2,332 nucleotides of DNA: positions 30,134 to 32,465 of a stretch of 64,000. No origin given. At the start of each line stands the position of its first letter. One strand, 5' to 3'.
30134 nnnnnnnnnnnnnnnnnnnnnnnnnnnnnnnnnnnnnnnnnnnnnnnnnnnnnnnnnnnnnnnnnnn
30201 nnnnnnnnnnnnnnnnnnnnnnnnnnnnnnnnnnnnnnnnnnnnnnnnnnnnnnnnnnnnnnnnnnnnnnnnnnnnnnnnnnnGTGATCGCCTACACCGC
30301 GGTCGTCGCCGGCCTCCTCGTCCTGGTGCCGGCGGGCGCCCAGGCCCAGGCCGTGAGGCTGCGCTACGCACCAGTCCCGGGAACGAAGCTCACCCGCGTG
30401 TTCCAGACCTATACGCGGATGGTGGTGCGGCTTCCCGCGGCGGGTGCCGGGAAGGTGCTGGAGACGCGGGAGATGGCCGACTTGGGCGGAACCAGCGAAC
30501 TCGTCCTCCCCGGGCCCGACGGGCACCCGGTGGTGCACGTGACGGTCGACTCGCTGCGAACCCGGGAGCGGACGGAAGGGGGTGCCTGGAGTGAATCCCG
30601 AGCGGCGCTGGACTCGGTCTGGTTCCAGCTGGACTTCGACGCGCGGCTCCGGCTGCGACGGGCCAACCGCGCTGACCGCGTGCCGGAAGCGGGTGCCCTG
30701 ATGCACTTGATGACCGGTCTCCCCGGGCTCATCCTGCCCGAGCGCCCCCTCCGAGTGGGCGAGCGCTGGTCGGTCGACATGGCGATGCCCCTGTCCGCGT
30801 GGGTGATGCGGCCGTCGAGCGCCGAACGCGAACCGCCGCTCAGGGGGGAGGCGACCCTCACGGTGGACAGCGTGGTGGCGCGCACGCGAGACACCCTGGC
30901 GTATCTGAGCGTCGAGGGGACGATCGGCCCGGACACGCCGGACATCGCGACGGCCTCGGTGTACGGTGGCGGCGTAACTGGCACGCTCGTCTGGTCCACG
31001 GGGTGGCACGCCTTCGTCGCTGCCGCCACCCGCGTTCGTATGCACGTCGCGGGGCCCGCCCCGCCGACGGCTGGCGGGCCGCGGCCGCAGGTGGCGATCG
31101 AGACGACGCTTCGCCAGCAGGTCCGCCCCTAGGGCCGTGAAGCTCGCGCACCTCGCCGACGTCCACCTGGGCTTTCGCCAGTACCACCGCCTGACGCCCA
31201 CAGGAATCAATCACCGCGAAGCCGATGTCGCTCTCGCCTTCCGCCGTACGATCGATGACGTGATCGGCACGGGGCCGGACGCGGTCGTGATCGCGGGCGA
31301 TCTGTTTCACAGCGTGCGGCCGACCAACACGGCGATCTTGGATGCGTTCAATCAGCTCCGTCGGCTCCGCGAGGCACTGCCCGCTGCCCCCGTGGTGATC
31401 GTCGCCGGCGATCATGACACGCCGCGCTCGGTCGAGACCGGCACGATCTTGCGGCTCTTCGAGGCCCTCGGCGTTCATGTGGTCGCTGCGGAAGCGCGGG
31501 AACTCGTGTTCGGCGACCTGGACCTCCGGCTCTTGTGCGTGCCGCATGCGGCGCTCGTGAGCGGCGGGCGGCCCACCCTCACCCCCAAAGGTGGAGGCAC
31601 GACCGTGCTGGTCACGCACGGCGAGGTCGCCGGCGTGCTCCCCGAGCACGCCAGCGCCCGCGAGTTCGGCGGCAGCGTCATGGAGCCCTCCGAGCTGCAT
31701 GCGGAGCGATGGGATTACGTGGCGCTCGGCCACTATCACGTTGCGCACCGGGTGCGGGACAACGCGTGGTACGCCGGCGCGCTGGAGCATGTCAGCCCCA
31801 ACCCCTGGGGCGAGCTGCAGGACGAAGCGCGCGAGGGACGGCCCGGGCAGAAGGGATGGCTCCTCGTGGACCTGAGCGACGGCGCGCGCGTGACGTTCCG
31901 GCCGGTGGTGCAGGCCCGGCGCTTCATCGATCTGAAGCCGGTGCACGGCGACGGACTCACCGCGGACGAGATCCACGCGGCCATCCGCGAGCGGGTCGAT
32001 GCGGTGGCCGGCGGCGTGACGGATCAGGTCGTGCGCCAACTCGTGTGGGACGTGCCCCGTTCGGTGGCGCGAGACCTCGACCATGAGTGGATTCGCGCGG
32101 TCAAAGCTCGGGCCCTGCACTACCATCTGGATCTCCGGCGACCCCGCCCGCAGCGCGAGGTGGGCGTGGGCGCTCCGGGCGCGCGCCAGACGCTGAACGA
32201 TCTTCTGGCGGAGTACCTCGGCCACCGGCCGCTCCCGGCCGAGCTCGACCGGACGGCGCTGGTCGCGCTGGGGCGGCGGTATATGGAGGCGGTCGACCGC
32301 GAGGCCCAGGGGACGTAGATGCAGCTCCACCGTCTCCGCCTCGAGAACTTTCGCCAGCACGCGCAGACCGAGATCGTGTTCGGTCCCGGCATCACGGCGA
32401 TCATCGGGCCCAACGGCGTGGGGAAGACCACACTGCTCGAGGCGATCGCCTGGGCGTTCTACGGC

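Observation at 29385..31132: Tandem pair of signal-peptide paralogs of unknown family sitting between herA and mre11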

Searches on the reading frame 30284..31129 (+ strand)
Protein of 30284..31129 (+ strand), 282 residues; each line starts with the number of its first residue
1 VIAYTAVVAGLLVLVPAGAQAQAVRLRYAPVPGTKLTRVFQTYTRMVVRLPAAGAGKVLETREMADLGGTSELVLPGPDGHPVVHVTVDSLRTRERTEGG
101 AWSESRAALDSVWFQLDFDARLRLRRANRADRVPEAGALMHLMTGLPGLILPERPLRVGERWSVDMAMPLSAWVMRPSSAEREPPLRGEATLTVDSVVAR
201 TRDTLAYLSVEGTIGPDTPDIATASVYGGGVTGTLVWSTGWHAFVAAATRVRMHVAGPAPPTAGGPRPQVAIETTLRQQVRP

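Call 6: search_protein_families(library=pfam, proteins=[window:30284-31129:+], max_evalue=0.01)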
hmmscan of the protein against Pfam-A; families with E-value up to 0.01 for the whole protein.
window:30284-31129:+ (282 aa): 0 families

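Call 7: search_protein_families(library=ncbifam, proteins=[window:30284-31129:+], max_evalue=1)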
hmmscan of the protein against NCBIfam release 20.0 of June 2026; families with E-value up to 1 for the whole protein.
window:30284-31129:+ (282 aa): 0 families

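Call 8: search_protein_families(library=pfam, proteins=[window:30284-31129:+], max_evalue=10)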
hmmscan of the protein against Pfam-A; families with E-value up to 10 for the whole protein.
window:30284-31129:+ (282 aa): 0 families

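Call 12: search_solved_structures(query=window:30284-31129:+, max_evalue=10)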
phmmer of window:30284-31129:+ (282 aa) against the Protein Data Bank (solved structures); distinct sequences matched with E-value up to 10: 0.

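Call 17: find_homologous_proteins(query=window:30284-31129:+, max_evalue=0.001)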
Query window:30284-31129:+ (282 aa): 11 proteins with E <= 0.001 among 8000 candidates.
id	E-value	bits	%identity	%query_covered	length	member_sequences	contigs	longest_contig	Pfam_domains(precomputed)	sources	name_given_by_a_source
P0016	1.5e-178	610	100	100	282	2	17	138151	-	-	-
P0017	2.9e-115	402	69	94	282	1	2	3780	-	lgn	-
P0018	7.5e-110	385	65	100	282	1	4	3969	-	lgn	-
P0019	2.1e-45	173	42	96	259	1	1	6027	-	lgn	-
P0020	2.5e-45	173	40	98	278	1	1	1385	-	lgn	-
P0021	1.7e-41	160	43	98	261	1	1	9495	-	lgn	-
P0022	1.4e-36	144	37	98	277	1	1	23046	-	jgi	jgi:hypothetical protein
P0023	7.0e-33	132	36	93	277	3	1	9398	-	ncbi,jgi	jgi:hypothetical protein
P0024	1.9e-17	81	32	98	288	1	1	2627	-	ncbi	-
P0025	1.0e-16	79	33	88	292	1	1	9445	-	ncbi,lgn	-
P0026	3.0e-15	74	29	98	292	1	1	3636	-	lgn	-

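Call 68: predict_structure(alignment_id=A3)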
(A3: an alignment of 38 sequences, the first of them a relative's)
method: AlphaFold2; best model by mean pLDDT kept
length: 282 residues; sequences in the alignment: 38
mean_pLDDT: 86.0   pTM: 0.84
mean pLDDT of the five models: 86.0, 85.2, 85.2, 85.2, 85.0
residues with pLDDT >= 90: 171; 70-90: 69; 50-70: 34; < 50: 8
segments of 3 or more residues with pLDDT < 50: 1-4
pLDDT, mean of each block of 10 residues (from residue 1): 50 53 92 96 94 84 94 92 93 94 89 89 86 64 87 97 88 58 80 97 97 90 87 97 97 86 81 95 82
secondary structure, 60 per line:
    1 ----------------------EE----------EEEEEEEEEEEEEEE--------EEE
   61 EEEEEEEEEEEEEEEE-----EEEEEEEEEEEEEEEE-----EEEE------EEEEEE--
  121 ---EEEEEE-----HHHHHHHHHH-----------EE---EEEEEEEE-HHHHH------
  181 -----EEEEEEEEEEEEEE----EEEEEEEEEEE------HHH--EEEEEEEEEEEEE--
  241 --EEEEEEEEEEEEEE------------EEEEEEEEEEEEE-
elements in order: E35-49 E58-76 E82-97 E103-106 E113-118 E124-129 H135-144 E161-168 H170-174 E186-199 E204-214 E226-238 E243-256 E269-281
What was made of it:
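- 30284..31132 (+): ORF B: paralog of A (282 aa), exported beta-barrel protein precursor. The AF2 model has pLDDT 86.0 and pTM 0.84, with the same order of strands and helices as A (call 68).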

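Call 72: fold_search(model_id=the predicted structure, library=pdb)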
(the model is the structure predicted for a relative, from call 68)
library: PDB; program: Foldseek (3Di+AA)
matches with E <= 10: 1061; with E <= 0.001: 26
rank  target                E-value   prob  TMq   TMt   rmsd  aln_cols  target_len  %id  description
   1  8tow_O                2.7e-05  1.00  0.21  0.23  13.6       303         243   10  Structure of a mutated photosystem II complex reveals perturbation of the oxygen-evolving complex (released 2024-06-19)
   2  9phw_O                3.5e-05  0.99  0.19  0.21  13.7       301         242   10  Structure of the D1-Val185Asn mutated photosystem II complex with slow O-O bond formation reveals changes in the Cl1 w (released 2025-10-22)
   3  7n8o_O                3.7e-05  0.99  0.19  0.22  13.6       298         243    9  High-resolution structure of photosystem II from the mesophilic cyanobacterium, Synechocystis sp. PCC 6803 (released 2021-12-29)
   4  9ens_A                4.3e-05  1.00  0.52  0.16   6.3       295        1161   11  Cleavage product of vitellogenin from the honey bee hemolymph (released 2025-03-26)
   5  9bd8_A                7.2e-05  1.00  0.45  0.30   9.4       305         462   10  ApoB 100 beta barrel bound to LDLR beta propeller (released 2024-12-25)
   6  5mx2_o                9.2e-05  0.98  0.20  0.22  13.9       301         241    8  Photosystem II depleted of the Mn4CaO5 cluster at 2.55 A resolution (released 2017-08-02)
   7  9fjf_A                1.1e-04  0.96  0.26  0.21  16.8       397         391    7  Lysosomal transporting complex of beta-glucocerebrosidase (GCase) and lysosomal integral membrane protein 2 (LIMP-2) w (released 2025-04-09)
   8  9bd1                  1.3e-04  1.00  0.42  0.16   9.0       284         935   10  beta/alpha1 region of ApoB 100 (released 2024-12-25)
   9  1lsh_A                1.4e-04  1.00  0.50  0.17   6.9       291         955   10  LIPID-PROTEIN INTERACTIONS IN LIPOVITELLIN (released 2002-07-31)
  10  3wu2_o                1.7e-04  0.95  0.19  0.21  13.5       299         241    9  Crystal structure analysis of Photosystem II complex (released 2014-09-03)
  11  3kzi_O                3.0e-04  0.95  0.21  0.22  13.8       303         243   10  Crystal Structure of Monomeric Form of Cyanobacterial Photosystem II (released 2010-06-16)
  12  8iwh_O                3.6e-04  0.99  0.25  0.27  13.9       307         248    7  Structure and characteristics of a photosystem II supercomplex containing monomeric LHCX and dimeric FCPII antennae fr (released 2023-10-25)
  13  4rl8_C                4.0e-04  0.96  0.24  0.25  21.4       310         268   12  Crystal structure of the COG4313 outer membrane channel from Pseudomonas putida F1 (released 2015-07-29)
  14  2axt_O                4.4e-04  0.95  0.22  0.24  14.4       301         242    8  Crystal Structure of Photosystem II from Thermosynechococcus elongatus (released 2005-12-27)
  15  6ubl_A                4.9e-04  0.98  0.22  0.26  12.4       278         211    9  Structure of DynF from the Dynemicin Biosynthesis Pathway of Micromonospora chersina (released 2020-09-16)
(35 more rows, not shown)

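Call 80: search_protein_families(library=padloc, proteins=[window:30284-31129:+], max_evalue=0.001)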
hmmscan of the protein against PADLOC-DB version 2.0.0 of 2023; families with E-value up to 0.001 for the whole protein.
window:30284-31129:+ (282 aa): 0 families

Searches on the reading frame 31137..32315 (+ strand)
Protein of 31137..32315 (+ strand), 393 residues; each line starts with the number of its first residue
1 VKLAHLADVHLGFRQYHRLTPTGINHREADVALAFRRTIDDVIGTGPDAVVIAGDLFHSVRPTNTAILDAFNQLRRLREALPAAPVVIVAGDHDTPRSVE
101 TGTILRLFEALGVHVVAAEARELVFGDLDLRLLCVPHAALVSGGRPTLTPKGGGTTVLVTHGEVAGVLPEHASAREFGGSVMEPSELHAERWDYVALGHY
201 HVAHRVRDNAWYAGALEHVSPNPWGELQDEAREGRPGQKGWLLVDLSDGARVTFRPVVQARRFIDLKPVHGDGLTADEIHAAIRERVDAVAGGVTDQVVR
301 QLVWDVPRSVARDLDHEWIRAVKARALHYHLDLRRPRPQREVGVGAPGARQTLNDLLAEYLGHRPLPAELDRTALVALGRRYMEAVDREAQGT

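Call 6: search_protein_families(library=pfam, proteins=[window:31137-32315:+], max_evalue=0.01)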
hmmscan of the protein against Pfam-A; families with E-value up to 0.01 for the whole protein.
window:31137-32315:+ (393 aa): 2 families
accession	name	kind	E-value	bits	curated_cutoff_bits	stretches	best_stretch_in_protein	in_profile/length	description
PF00149.33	Metallophos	-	7e-12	46.6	21.5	1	1-202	1-190/191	Calcineurin-like phosphoesterase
PF12850.12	Metallophos_2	-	2.2e-07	31.4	27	1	1-208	1-124/154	Calcineurin-like phosphoesterase superfamily domain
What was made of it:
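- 31137..32318 (+): Mre11/SbcD-type nuclease gene. Pfam Metallophos at E 7e-12 (call 6).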

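Call 7: search_protein_families(library=ncbifam, proteins=[window:31137-32315:+], max_evalue=1)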
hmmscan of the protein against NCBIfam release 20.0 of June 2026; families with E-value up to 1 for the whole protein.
window:31137-32315:+ (393 aa): 12 families
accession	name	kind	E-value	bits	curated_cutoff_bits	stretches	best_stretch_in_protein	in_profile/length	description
NF041031.1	Mre11_Sulfo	equivalog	9.4e-24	84.3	500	1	3-361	2-339/374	DNA double-strand break repair protein Mre11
NF041030.1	Mre11_Halo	equivalog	9.2e-21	74.4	550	1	3-289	4-257/361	DNA double-strand break repair protein Mre11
NF041029.1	Mre11_Pyroc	equivalog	1.3e-18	67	600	1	1-114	1-104/438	DNA double-strand break repair protein Mre11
TIGR00619.1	sbcd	subfamily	7.4e-18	65.3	77.65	1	1-124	1-114/252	exonuclease subunit SbcD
NF008206.2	PRK10966.1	equivalog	1.3e-07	31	450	1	1-121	1-110/380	exonuclease subunit SbcD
TIGR04123.1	P_estr_lig_assc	hypoth_equivalog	1.8e-07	30.8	150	1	6-99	26-114/207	ligase-associated DNA damage response endonuclease PdeM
NF041753.2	sbcd_Staph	equivalog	3.8e-07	29.3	480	1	1-103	1-95/375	exonuclease subunit SbcD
NF041754.1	sbcd_Bac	equivalog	2.4e-06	27.1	750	1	1-117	1-107/390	exonuclease subunit SbcD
TIGR00024.1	SbcD_rel_arch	hypoth_equivalog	2.8e-05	24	115.2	1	5-96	19-101/224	putative phosphoesterase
NF053862.1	DS9_1_antiphage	equivalog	0.0033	16.3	420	1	4-101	197-295/486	anti-phage phosphoesterase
NF040838.1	T4_PilC_Neiss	equivalog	0.0085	14.1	350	1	227-314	844-928/1037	PilC family type IV pilus tip adhesin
NF008460.0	PRK11340.1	equivalog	0.013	14.9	188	1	37-123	71-153/271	phosphodiesterase YaeI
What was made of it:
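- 31137..32318 (+): The best NCBIfam hits are archaeal Mre11 models (call 7).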

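Call 80: search_protein_families(library=padloc, proteins=[window:31137-32315:+], max_evalue=0.001)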
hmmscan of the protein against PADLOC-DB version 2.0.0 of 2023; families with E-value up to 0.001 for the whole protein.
window:31137-32315:+ (393 aa): 1 family
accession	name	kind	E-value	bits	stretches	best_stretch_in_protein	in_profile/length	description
PDLC04908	PDC-S10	-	0.00014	19.2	0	48-96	31-73/223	-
